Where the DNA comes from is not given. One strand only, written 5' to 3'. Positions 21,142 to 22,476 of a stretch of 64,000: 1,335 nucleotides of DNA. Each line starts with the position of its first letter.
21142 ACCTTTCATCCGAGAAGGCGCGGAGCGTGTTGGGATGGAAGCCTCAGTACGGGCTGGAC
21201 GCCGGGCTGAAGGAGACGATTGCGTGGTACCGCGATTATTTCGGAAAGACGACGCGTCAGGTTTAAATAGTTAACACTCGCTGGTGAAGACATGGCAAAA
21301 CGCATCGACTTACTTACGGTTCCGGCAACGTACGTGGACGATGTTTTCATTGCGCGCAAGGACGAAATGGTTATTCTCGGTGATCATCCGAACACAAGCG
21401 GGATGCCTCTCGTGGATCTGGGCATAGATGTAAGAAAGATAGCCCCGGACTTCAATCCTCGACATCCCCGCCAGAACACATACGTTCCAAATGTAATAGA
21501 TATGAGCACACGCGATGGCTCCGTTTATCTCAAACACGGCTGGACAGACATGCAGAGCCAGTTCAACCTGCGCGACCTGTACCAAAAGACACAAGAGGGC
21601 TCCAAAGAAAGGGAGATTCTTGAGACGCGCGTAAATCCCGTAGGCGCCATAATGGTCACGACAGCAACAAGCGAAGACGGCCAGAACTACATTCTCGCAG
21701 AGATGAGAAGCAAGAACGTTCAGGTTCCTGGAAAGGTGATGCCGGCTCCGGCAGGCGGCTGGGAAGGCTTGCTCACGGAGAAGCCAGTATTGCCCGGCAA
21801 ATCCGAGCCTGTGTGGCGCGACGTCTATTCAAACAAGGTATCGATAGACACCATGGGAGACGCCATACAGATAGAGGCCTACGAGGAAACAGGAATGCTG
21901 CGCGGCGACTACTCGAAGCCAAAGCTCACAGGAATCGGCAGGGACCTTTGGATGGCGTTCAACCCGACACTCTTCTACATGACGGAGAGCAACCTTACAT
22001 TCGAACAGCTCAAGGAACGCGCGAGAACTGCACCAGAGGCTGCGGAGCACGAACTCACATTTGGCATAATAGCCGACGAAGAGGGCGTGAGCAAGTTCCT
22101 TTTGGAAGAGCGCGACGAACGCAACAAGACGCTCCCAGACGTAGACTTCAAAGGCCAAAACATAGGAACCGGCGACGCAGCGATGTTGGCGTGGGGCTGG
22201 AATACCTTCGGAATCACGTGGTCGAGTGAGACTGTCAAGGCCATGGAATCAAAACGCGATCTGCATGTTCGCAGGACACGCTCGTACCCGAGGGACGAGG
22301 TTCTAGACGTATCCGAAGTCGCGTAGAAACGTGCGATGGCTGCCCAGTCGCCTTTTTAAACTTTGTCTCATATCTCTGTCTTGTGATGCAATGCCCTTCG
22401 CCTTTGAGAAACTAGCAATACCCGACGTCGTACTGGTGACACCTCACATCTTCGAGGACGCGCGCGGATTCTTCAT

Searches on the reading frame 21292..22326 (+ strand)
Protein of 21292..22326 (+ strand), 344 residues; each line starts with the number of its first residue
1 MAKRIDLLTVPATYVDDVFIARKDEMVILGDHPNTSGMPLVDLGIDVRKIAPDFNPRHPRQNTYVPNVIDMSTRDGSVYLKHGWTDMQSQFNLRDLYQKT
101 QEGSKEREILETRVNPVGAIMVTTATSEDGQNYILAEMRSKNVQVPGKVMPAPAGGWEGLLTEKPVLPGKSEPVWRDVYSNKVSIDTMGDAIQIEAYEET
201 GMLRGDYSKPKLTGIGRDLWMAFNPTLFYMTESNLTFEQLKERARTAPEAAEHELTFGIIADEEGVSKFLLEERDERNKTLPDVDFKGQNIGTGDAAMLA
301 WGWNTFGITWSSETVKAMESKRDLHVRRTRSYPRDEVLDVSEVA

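Call 3: search_protein_families(library=pfam, proteins=[window:21292-22326:+], max_evalue=10)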
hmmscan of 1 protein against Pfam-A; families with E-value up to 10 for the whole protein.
window:21292-22326:+ (344 aa): 0 families

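Call 4: search_protein_families(library=ncbifam, proteins=[window:21292-22326:+], max_evalue=10)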
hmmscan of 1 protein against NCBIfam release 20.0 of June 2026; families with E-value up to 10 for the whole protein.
window:21292-22326:+ (344 aa): 1 family
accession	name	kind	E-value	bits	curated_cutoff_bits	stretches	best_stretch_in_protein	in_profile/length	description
NF037980.1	T2SS_GspK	equivalog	0.18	11.3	130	1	76-111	88-118/307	type II secretion system minor pseudopilin GspK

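Call 9: find_homologous_proteins(query=window:21292-22323:+)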
Query window:21292-22323:+ (344 aa): 1 proteins with E <= 0.001 among 1904 candidates.
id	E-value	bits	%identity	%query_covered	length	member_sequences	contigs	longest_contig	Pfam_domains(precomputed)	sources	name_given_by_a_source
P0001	6.7e-231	783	100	100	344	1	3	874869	-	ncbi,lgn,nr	ncbi:MAG: hypothetical protein HYS81_02275 [Candidatus Aenigmatarchaeota archaeon]|nr:MAG: hypotheti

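Call 15: search_solved_structures(query=window:21292-22323:+, max_evalue=10, show_alignments=3)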
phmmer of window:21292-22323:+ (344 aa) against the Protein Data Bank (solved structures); distinct sequences matched with E-value up to 10: 3.
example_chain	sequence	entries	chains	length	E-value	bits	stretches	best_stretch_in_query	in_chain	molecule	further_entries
8idz_A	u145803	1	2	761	0.61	12.4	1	140-200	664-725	Beta-glucosidase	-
9h2j_O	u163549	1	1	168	0.69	12.2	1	114-154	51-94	Tyrosine-protein phosphatase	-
1yn9_A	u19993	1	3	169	0.69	12.2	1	114-154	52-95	polynucleotide 5'-phosphatase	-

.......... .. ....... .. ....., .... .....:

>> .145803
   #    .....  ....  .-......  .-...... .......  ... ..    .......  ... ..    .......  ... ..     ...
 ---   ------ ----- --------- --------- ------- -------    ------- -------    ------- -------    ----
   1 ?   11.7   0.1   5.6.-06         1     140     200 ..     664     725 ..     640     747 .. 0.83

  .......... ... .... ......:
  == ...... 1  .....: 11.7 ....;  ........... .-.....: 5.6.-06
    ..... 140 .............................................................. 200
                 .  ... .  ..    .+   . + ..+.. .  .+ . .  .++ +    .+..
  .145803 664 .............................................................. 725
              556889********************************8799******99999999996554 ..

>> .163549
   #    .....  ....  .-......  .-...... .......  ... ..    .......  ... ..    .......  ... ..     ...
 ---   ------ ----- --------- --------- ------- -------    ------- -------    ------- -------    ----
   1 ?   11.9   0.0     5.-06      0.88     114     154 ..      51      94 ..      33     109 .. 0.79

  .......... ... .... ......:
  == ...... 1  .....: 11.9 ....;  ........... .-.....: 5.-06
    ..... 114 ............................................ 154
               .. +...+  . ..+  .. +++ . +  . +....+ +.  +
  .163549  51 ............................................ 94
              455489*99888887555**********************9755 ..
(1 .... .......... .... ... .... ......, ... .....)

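Call 17: search_protein_representatives(protein=window:21292-22323:+)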
Query: 344 residues. Proteins with E-value up to 0.001 (for the whole library): 12; up to 1e-10: 5; up to 1e-30: 2. The best 12 are listed.
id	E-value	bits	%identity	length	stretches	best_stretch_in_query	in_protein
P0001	2.1e-231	783.2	100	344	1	1-344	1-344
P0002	3.8e-32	128.2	62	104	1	4-97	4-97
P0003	1.6e-28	116.2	36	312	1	1-330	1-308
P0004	1.1e-27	113.5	39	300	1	3-275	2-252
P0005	2.6e-14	69.5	44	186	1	116-322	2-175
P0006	2.3e-09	53.3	31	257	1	55-317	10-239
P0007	5.3e-08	48.8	34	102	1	2-95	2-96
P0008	6.7e-08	48.5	28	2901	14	84-137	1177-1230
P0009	7.9e-06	41.7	35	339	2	190-311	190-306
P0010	1.2e-05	41.0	40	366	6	230-257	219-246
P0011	3.3e-04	36.3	35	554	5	149-200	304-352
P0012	4.1e-04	36.0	27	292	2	53-158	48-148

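Call 18: predict_structure(protein=window:21292-22323:+)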
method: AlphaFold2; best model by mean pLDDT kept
length: 344 residues; sequences in the alignment: 1
mean_pLDDT: 30.4   pTM: 0.19
mean pLDDT of the five models: 30.4, 26.4, 26.4, 25.4, 24.1
residues with pLDDT >= 90: 0; 70-90: 0; 50-70: 0; < 50: 344
segments of 3 or more residues with pLDDT < 50: 1-344
pLDDT, mean of each block of 10 residues (from residue 1): 23 27 28 27 30 31 30 38 35 35 36 30 37 36 32 34 31 30 26 25 26 30 29 35 35 27 26 26 28 29 30 35 28 30 27
secondary structure, 60 per line:
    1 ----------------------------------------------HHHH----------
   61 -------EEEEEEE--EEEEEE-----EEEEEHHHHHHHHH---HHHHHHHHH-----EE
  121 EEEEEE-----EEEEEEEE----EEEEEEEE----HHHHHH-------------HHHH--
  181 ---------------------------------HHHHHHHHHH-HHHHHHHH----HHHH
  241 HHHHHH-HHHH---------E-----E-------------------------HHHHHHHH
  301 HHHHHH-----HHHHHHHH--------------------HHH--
elements in order: H47-50 E68-74 E77-82 E88-92 H93-101 H105-113 E119-126 E132-139 E144-151 H156-161 H175-178 H214-223 H225-232 H237-246 H248-251 H293-306 H312-319

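Call 21: search_solved_structures(query=A1, max_evalue=10, show_alignments=4)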
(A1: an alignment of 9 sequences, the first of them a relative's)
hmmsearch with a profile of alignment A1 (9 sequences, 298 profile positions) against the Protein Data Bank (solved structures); distinct sequences matched with E-value up to 10: 7.
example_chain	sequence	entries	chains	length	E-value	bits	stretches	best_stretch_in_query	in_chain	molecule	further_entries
5lor_A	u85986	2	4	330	8.4e-07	31.7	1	113-234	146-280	Nucleoside diphosphate-linked moiety X motif 22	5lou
5lf9_A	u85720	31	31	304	9.1e-07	31.6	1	113-233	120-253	Nucleoside diphosphate-linked moiety X motif 22 | Uridine diphosphate glucose pyrophosphatase NUDT22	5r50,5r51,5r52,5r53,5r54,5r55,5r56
3smd_A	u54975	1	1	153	0.18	14.2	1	141-180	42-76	MutT/NUDIX family protein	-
2azw_A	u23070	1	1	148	0.76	12.2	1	137-225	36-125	MutT/nudix family protein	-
5lf8_A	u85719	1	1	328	0.78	12.2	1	115-177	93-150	Nucleoside diphosphate-linked moiety X motif 17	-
5mfb_A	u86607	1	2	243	1.7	11.1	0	92-130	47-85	YIII(Dq)4CqI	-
4d4e_A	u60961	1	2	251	6.7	9.1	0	92-131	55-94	ARMADILLO REPEAT PROTEIN ARM00016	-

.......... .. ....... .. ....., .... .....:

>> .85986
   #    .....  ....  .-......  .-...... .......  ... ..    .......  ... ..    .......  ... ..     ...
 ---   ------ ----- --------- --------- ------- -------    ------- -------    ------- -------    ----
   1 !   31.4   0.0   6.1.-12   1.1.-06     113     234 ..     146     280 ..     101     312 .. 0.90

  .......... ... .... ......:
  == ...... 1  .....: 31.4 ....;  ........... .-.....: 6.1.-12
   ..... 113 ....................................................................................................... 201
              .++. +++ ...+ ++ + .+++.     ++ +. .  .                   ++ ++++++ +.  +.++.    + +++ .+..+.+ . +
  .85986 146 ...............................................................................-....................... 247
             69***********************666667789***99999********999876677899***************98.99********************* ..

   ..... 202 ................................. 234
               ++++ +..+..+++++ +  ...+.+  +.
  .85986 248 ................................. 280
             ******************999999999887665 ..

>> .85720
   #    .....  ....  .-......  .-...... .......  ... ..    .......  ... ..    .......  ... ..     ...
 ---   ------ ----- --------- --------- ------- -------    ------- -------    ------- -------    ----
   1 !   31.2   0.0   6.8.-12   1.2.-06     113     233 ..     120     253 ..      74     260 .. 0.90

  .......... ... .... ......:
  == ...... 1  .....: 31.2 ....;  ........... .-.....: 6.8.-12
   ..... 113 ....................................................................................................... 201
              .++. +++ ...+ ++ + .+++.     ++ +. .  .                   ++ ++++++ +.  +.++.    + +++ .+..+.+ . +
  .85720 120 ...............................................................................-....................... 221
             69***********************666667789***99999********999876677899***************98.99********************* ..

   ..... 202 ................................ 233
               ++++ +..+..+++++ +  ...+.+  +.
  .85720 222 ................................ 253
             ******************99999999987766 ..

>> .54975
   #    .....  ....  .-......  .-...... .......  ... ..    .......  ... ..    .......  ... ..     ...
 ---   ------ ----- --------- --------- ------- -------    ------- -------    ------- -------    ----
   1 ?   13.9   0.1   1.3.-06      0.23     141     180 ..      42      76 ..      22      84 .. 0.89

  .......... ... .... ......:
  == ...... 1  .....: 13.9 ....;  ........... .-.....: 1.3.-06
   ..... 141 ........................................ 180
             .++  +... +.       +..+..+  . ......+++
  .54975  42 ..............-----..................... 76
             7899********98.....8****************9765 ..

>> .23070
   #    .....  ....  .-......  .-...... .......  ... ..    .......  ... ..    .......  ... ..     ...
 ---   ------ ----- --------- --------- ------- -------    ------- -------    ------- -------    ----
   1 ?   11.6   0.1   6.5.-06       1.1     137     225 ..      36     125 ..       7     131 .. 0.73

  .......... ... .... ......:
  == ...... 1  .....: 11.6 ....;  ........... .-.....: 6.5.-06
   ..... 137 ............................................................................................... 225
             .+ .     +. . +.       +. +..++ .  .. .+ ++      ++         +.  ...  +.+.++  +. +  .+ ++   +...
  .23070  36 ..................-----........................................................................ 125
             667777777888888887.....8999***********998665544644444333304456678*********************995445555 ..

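Call 22: search_protein_families(library=pfam, alignment_id=A1, max_evalue=10)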
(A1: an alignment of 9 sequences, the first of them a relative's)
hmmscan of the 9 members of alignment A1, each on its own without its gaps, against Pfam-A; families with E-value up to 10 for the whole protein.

A. member 1, P0001 (344 aa): 0 families

B. families by the number of members that match (of 9 scanned): 4 families
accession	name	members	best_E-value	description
PF00293.34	NUDIX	1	2.4e-06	NUDIX domain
PF14815.12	NUDIX_4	1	0.063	NUDIX domain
PF08102.16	Antimicrobial_7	1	0.079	Scorpion antimicrobial peptide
PF01466.24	Skp1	1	0.088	Skp1 family, dimerisation domain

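Call 24: find_homologous_proteins(query=A1, max_evalue=0.01)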
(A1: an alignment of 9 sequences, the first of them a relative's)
Query A1 (9 sequences) (344 aa, profile of the alignment): 3 proteins with E <= 0.01 among 6911 candidates.
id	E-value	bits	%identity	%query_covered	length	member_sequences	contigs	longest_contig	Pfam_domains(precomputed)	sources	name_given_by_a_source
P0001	1.3e-114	401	100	100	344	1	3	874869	-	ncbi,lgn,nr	ncbi:MAG: hypothetical protein HYS81_02275 [Candidatus Aenigmatarchaeota archaeon]|nr:MAG: hypotheti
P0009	4.0e-91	323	27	60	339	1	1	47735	PF00293.35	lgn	-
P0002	1.3e-33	135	62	28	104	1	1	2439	-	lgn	-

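Call 26: find_encoding_contigs(protein=P0009, flank=10000, max_places=3)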
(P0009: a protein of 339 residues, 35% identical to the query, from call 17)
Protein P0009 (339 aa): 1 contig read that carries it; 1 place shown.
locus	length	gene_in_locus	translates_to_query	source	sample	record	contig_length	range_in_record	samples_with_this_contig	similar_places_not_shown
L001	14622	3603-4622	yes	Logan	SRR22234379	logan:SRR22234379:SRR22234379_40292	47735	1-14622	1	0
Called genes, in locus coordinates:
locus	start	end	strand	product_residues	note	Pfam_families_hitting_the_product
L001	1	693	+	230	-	?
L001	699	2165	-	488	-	PF01751:Toprim (faint), PF13662:Toprim_4 (weak)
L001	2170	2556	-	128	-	-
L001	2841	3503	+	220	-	PF05050:Methyltransf_21 (weak)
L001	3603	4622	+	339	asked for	PF00293:NUDIX (weak)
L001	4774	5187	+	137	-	PF01870:Hjc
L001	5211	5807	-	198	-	-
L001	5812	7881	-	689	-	-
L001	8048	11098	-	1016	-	PF05124:S_layer_C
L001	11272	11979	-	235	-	PF00535:Glycos_transf_2, PF10111:Glyco_tranf_2_2 (weak)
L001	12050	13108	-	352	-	PF04055:Radical_SAM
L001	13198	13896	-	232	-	PF00702:Hydrolase, PF13419:HAD_2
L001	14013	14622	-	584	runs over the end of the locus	PF08241:Methyltransf_11, PF13649:Methyltransf_25 (faint)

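Call 27: find_encoding_contigs(protein=P0002, flank=5000, max_places=3)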
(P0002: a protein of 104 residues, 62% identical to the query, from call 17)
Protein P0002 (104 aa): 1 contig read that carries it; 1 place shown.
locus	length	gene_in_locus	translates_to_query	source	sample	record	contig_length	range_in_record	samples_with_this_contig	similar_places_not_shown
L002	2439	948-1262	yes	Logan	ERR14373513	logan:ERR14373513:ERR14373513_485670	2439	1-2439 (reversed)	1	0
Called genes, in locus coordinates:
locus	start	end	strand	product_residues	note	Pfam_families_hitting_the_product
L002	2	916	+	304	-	?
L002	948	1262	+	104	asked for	-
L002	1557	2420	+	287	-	PF01370:Epimerase, PF04321:RmlD_sub_bind, PF16363:GDP_Man_Dehyd, PF01073:3Beta_HSD, PF02719:Polysacc_synt_2, PF07993:NAD_binding_4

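Call 33: find_related_loci(query=A2, collection=genome_contigs, flank=8000)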
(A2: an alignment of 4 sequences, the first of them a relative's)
Query A2 (344 aa) in genome_contigs; peptide patterns used: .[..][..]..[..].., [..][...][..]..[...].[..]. (x = any residue, [..] = any of these).
166 stretches matched a pattern; 3 encode a relative of the query (tblastn E <= 1e-3); 3 distinct loci.
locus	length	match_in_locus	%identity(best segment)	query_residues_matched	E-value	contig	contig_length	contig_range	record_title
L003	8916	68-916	33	1-319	4e-37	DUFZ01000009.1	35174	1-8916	MAG TPA_asm: Candidatus Woesearchaeota archaeon isolate UBA10194 contig_99276, whole genome shotgun sequence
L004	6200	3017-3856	30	1-316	3e-34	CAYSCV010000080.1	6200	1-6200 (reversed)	MAG TPA_asm: uncultured Methanosarcinales archaeon isolate ERP125453_co2_216 genome assembly, contig: NODE_7803_length_6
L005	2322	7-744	33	38-319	3e-33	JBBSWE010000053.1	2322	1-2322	MAG: Nanoarchaeota archaeon isolate H52-bin155_1 H52_bin155_1_000000000053, whole genome shotgun sequence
